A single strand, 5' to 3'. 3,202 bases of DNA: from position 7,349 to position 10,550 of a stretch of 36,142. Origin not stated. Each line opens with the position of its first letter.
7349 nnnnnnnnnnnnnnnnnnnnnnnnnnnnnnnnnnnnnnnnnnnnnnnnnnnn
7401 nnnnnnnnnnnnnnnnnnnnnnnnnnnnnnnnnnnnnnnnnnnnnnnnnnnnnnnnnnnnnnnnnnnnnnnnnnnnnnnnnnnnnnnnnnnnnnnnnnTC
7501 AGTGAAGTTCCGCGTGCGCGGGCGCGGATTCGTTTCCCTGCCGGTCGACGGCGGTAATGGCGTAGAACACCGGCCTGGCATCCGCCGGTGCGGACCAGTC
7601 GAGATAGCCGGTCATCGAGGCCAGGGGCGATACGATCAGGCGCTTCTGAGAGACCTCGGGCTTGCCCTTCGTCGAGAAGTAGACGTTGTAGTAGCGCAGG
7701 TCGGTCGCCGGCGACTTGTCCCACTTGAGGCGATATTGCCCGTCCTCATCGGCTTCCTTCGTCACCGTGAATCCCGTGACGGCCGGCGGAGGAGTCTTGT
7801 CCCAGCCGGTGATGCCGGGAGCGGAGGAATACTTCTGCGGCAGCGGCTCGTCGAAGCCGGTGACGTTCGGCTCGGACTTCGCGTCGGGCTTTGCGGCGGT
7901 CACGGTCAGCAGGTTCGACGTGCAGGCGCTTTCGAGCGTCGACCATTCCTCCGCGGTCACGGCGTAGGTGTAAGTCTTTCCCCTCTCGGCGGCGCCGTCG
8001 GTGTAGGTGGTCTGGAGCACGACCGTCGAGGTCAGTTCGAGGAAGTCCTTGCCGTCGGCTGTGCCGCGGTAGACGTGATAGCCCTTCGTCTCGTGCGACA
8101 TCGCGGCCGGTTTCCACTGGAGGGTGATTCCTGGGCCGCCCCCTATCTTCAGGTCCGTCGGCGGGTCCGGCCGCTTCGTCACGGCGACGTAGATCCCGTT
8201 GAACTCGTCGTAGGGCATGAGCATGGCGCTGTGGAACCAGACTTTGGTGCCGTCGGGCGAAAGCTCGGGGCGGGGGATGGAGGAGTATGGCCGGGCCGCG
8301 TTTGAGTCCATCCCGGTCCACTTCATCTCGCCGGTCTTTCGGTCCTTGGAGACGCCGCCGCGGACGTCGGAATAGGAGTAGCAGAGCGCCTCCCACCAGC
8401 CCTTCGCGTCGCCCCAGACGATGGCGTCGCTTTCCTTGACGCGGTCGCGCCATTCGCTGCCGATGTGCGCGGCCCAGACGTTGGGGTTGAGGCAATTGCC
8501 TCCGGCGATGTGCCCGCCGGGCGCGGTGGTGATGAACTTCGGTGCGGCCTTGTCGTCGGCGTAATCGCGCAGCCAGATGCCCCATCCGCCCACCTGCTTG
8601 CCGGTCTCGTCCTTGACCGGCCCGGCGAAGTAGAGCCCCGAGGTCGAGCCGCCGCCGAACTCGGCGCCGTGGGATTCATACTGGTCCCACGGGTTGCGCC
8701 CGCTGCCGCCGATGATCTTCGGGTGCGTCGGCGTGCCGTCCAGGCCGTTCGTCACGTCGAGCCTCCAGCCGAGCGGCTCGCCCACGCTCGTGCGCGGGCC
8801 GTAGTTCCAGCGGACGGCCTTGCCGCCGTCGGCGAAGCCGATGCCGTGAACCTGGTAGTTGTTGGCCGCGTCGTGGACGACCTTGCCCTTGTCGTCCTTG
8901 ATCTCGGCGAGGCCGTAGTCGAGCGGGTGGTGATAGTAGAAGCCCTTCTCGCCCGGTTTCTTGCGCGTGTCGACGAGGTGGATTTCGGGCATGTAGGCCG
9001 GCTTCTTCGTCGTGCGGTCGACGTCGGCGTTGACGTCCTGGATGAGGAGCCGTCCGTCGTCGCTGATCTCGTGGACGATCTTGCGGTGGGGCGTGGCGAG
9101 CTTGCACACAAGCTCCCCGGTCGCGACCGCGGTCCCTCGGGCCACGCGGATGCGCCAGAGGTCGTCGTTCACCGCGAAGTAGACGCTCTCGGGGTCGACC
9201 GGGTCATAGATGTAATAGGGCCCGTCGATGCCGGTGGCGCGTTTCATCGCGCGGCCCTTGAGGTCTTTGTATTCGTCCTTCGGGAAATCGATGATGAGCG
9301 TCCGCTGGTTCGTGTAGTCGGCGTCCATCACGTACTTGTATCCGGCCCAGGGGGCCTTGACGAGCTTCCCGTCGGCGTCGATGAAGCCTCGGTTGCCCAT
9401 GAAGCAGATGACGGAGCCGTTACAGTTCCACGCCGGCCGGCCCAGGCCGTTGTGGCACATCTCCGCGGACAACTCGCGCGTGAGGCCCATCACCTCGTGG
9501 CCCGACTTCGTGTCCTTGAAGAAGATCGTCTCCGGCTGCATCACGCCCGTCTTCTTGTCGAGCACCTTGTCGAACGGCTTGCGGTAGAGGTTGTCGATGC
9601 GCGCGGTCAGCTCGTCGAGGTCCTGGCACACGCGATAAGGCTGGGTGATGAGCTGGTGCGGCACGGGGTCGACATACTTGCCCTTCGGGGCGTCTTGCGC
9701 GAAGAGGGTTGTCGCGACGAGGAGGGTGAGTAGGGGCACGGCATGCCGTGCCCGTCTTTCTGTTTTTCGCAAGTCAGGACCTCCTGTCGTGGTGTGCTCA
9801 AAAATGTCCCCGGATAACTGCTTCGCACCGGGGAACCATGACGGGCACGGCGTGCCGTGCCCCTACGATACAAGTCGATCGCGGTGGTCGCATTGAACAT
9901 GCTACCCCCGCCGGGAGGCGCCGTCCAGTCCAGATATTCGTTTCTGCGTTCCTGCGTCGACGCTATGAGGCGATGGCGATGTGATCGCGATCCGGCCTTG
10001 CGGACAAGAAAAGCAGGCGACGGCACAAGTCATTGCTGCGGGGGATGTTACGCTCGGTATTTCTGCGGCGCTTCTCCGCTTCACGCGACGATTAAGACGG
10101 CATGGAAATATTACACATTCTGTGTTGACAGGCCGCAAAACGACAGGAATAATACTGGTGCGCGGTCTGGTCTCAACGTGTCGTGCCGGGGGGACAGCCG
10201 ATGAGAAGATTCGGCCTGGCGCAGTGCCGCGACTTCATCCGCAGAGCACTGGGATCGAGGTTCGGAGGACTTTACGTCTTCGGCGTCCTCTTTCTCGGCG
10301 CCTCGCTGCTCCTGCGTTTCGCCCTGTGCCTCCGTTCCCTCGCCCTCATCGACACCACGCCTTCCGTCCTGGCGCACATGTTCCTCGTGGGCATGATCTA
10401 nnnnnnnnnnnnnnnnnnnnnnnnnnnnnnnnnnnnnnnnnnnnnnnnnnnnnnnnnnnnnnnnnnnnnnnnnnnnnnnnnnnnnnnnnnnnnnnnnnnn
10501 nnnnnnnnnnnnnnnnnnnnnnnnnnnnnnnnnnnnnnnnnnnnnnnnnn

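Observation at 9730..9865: Two copies of a 20-bp GC-rich palindrome bracket the start of the 757-aa secreted-protein gene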

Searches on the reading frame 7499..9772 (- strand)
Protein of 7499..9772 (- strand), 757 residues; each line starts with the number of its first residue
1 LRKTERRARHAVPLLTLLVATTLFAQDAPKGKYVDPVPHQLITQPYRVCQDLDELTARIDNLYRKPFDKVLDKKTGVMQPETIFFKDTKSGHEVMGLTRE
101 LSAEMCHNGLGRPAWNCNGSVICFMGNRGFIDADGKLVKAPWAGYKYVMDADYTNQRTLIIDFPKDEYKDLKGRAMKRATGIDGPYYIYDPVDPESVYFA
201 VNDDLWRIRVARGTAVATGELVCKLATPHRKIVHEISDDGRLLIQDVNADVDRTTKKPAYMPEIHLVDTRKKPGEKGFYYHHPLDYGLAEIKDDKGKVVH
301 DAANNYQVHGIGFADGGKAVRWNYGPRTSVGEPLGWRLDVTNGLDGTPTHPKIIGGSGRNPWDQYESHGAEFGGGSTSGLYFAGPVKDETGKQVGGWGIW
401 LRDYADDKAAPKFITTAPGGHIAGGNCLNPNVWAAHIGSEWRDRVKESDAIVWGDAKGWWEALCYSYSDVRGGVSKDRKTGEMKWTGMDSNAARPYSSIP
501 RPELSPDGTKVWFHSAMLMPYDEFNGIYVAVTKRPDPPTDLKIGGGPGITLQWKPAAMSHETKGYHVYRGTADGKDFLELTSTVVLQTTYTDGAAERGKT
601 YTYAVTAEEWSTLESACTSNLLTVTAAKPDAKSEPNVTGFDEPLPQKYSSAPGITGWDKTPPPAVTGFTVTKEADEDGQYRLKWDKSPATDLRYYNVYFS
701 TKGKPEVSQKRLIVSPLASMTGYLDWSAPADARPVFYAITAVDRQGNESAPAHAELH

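Call 7: search_protein_families(library=pfam, proteins=[window:7499-9772:-], max_evalue=0.001)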
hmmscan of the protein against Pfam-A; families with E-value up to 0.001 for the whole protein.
window:7499-9772:- (757 aa): 1 family
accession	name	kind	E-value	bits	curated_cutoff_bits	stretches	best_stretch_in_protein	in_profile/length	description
PF00041.27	fn3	-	1e-05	26.1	25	0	536-608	1-69/84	Fibronectin type III domain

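Call 9: find_encoding_contigs(protein=window:7499-9772:-, flank=10000, max_places=6)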
Protein window:7499-9772:- (757 aa): no gene with exactly this product is on record in the collection.

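Call 11: find_encoding_contigs(protein=window:7499-9739:-, flank=10000, max_places=6)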
Protein window:7499-9739:- (746 aa): no gene with exactly this product is on record in the collection.

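Call 12: find_homologous_proteins(query=window:7502-9772:-)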
Query window:7502-9772:- (757 aa): 47 proteins with E <= 0.001 among 8000 candidates.
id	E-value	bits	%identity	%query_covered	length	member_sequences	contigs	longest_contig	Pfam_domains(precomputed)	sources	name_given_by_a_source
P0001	0.0e+0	1801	100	100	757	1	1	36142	PF00041.28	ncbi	-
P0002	1.8e-293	994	60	98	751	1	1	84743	-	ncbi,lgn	ncbi:MAG: fibronectin type III domain-containing protein [Phycisphaerae bacterium]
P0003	8.2e-288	975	58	96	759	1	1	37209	-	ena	-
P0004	2.2e-283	960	58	96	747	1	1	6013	-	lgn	-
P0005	1.0e-282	958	57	96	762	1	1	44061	-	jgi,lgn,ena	-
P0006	2.1e-274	931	57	95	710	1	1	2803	-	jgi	jgi:hypothetical protein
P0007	5.0e-274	929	56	96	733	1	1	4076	-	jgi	jgi:hypothetical protein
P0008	2.5e-269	914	54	99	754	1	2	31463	PF25833.1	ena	-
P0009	7.0e-269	912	57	96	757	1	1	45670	-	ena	-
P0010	5.0e-265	900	54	99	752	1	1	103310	-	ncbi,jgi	ncbi:MAG TPA: hypothetical protein VGP72_09255 [Planctomycetota bacterium]|jgi:hypothetical protein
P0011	5.1e-264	896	55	96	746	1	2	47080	-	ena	-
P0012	1.7e-261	888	56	96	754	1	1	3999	-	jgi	jgi:hypothetical protein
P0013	2.9e-261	887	53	99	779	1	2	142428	-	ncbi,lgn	ncbi:MAG: hypothetical protein WD042_03770 [Phycisphaeraceae bacterium]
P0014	1.8e-259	881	55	96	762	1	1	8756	-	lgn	-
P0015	1.0e-258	879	55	96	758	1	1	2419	-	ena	-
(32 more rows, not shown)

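Call 29: find_encoding_contigs(protein=P0002, flank=4000, max_places=2)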
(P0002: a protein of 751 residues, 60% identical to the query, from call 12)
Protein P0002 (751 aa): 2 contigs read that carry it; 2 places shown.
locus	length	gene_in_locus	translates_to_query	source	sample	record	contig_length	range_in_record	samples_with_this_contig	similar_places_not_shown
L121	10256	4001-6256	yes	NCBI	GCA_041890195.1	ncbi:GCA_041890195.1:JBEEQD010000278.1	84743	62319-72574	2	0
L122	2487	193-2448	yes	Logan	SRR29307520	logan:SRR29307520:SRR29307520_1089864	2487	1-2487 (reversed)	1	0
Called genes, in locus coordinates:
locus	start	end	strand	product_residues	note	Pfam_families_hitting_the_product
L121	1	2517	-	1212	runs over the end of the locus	PF06452:CBM9_1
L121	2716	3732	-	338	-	PF01641:SelR, PF01625:PMSR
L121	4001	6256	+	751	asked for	-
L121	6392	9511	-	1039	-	PF02369:Big_1 (faint), PF13620:CarboxypepD_reg (weak)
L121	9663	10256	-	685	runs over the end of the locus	-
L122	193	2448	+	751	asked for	-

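Call 30: find_encoding_contigs(protein=P0003, flank=4000, max_places=2)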
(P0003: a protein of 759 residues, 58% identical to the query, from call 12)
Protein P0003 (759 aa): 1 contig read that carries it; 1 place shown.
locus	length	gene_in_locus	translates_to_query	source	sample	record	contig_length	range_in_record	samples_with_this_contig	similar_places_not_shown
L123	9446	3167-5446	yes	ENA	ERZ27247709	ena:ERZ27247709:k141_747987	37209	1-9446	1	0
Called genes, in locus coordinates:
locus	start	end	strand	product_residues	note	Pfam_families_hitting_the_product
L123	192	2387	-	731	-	PF02838:Glyco_hydro_20b (weak), PF16126:DUF4838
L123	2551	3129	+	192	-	PF00484:Pro_CA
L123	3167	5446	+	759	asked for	-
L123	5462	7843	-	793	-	PF08487:VIT, PF13757:VIT_2, PF00092:VWA, PF13519:VWA_2, PF13768:VWA_3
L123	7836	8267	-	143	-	PF08279:HTH_11 (faint), PF00376:MerR, PF08281:Sigma70_r4_2 (faint), PF12728:HTH_17 (faint), PF13411:MerR_1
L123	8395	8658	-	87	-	-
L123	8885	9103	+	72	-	-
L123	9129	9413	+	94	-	PF02452:PemK_toxin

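Call 31: find_encoding_contigs(protein=P0001, flank=10000, max_places=4)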
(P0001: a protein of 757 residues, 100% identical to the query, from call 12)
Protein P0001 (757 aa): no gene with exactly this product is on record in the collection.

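Call 60: list_cluster_members(proteins=[P0001, P0048])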
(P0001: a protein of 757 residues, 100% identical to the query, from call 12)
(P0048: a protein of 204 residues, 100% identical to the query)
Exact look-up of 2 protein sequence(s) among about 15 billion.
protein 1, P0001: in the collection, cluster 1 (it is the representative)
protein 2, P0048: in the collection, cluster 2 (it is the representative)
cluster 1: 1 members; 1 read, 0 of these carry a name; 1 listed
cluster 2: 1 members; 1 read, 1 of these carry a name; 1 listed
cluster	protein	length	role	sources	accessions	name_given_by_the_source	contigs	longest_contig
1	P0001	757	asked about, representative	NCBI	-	-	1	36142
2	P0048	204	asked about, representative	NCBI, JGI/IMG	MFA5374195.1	MAG: transposase [Dehalococcoidia bacterium] | REP element-mobilizing transposase RayT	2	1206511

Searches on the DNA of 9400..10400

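Call 19: search_rna_families(source=window, start=9400, end=10400, threshold=evalue, max_evalue=1)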
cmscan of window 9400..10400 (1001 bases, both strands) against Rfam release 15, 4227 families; matches with E-value up to 1: 4.
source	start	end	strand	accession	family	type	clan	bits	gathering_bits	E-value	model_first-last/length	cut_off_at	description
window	9726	9871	+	RF04159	MIR1437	Gene; miRNA;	-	28.2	168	0.017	1-192/192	no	MIR1437 microRNA precursor family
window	9710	9885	+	RF04119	MIR1858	Gene; miRNA;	-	22.8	137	0.31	1-197/197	no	MIR1858 microRNA precursor family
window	9657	9759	+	RF01781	ASdes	Gene; sRNA;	-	17.6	40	0.54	1-68/68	no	ASdes TB sRNA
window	9668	9742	+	RF00080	Manganese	Cis-reg; riboswitch;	-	12.3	45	0.61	52-80/177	no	Manganese Mn2+ riboswitch aptamer (yybP-ykoY)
